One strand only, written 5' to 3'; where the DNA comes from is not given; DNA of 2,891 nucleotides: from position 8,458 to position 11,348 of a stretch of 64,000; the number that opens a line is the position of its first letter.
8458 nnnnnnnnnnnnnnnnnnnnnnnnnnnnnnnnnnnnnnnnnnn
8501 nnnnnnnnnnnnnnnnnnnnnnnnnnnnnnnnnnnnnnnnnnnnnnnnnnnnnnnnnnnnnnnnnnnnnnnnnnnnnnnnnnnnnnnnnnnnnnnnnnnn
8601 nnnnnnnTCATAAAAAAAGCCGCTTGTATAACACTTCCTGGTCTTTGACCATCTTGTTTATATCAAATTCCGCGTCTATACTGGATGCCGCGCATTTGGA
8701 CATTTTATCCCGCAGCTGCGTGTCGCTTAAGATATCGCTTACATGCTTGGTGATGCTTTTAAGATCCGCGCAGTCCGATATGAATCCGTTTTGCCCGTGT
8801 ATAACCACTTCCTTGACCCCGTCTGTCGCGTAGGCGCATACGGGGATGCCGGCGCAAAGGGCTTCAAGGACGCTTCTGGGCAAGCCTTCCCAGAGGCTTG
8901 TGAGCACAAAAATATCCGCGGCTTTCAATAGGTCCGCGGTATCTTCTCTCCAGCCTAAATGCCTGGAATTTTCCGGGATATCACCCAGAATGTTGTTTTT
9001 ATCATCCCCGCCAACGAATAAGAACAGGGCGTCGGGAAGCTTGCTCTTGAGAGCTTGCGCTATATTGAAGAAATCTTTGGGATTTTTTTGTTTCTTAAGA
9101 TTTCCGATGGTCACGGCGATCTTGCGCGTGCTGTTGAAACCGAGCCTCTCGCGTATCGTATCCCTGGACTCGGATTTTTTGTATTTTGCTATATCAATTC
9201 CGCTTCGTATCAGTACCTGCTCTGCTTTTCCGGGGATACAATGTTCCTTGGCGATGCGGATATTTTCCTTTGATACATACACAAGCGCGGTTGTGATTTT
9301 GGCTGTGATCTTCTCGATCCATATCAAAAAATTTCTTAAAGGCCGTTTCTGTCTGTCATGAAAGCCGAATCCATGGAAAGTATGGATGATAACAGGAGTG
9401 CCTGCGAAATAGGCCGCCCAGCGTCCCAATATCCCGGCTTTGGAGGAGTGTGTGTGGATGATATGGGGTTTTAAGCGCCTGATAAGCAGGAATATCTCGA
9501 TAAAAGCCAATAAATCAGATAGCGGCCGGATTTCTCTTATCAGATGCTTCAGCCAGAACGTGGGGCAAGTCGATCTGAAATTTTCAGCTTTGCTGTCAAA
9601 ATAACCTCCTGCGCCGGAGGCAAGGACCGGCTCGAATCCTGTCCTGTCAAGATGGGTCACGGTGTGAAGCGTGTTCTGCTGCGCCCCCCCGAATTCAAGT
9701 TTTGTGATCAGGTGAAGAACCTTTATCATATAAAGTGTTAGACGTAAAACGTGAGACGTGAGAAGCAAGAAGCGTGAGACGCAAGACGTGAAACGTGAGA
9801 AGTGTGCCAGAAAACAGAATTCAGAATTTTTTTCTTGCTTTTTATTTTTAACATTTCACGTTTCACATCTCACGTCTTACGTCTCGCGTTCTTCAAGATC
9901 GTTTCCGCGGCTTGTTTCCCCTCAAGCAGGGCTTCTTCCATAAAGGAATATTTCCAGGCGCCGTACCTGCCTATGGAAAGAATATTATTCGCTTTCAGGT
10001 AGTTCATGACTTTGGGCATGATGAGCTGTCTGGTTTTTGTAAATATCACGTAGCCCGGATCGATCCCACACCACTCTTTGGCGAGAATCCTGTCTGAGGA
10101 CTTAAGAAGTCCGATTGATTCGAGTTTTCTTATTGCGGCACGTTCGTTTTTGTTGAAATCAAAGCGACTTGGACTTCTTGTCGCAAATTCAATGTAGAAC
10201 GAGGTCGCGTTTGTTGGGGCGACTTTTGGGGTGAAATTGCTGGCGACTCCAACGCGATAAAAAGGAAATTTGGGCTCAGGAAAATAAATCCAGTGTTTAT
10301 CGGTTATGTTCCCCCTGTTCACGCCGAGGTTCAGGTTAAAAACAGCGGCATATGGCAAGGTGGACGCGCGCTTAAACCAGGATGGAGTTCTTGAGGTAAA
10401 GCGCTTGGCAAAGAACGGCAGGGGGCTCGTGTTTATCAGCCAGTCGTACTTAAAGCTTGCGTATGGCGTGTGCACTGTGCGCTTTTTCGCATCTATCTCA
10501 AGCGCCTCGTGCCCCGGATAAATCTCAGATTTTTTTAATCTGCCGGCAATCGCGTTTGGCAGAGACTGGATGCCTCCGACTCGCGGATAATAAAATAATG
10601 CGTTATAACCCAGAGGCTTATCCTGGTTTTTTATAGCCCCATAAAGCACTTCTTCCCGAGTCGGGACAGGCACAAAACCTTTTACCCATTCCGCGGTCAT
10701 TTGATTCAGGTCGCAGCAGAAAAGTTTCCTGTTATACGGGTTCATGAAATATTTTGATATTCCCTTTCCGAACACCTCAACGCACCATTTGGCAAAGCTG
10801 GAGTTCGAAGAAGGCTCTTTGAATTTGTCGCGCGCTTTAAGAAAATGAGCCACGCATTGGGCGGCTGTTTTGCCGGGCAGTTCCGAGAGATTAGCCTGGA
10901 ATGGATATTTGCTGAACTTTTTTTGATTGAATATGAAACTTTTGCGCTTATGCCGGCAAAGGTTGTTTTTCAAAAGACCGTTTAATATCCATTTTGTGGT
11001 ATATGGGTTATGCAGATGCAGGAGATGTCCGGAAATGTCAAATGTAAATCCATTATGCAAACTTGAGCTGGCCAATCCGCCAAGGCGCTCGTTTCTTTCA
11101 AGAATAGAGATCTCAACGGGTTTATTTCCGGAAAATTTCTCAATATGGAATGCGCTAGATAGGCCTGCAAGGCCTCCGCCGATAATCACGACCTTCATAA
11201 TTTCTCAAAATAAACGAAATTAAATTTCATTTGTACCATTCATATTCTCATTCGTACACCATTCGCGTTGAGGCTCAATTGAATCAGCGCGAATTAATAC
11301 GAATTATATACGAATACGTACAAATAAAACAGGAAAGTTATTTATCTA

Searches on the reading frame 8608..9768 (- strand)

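Call 12: search_protein_families(library=pfam, proteins=[window:8608-9768:-])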
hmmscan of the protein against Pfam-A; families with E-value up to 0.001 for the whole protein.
window:8608-9768:- (386 aa): 6 families
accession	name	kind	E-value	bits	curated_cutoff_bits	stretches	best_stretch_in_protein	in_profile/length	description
PF00534.26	Glycos_transf_1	-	2.1e-31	109.2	26.4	1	202-360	2-169/172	Glycosyl transferases group 1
PF13692.12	Glyco_trans_1_4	-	1.3e-23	84.3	27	1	216-349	2-142/142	Glycosyl transferases group 1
PF13439.12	Glyco_transf_4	-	1.1e-15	58.5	28.5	1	27-194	2-169/170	Glycosyltransferase Family 4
PF13579.12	Glyco_trans_4_4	-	4.6e-14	53.5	29.7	1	27-167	1-136/158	Glycosyl transferase 4-like domain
PF13477.12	Glyco_trans_4_2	-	3.9e-07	30.8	23.4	1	79-157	55-130/139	Glycosyl transferase 4-like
PF20706.3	GT4-conflict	-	0.00047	19.7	26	1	275-321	273-319/385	Family 4 Glycosyltransferase in conflict systems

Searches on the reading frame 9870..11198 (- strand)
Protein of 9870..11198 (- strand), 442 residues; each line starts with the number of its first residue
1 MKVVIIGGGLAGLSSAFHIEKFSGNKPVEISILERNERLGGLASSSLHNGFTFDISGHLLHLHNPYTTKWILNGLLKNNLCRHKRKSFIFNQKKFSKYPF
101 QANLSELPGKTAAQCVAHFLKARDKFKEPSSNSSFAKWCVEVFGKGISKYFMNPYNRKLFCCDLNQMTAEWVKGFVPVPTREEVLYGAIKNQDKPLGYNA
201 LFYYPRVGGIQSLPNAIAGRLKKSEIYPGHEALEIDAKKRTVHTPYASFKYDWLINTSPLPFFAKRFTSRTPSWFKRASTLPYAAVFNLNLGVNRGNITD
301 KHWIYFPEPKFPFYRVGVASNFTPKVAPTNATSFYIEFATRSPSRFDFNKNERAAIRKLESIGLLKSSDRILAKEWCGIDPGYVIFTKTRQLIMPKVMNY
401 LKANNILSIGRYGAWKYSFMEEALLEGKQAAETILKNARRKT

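Call 12: search_protein_families(library=pfam, proteins=[window:9870-11198:-])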
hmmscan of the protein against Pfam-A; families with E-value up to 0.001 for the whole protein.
window:9870-11198:- (442 aa): 4 families
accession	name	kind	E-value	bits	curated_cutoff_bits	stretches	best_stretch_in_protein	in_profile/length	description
PF01593.30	Amino_oxidase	-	6e-14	52.6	19.8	1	10-435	1-443/443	Flavin containing amine oxidoreductase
PF13450.12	NAD_binding_8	-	1.1e-10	42.1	21.9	1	5-66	1-58/68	NAD(P)-binding Rossmann-like domain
PF01266.30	DAO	-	6.9e-05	23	27.9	1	2-45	1-39/353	FAD dependent oxidoreductase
PF06100.17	MCRA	-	0.00012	21.5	23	1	2-58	3-59/495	MCRA family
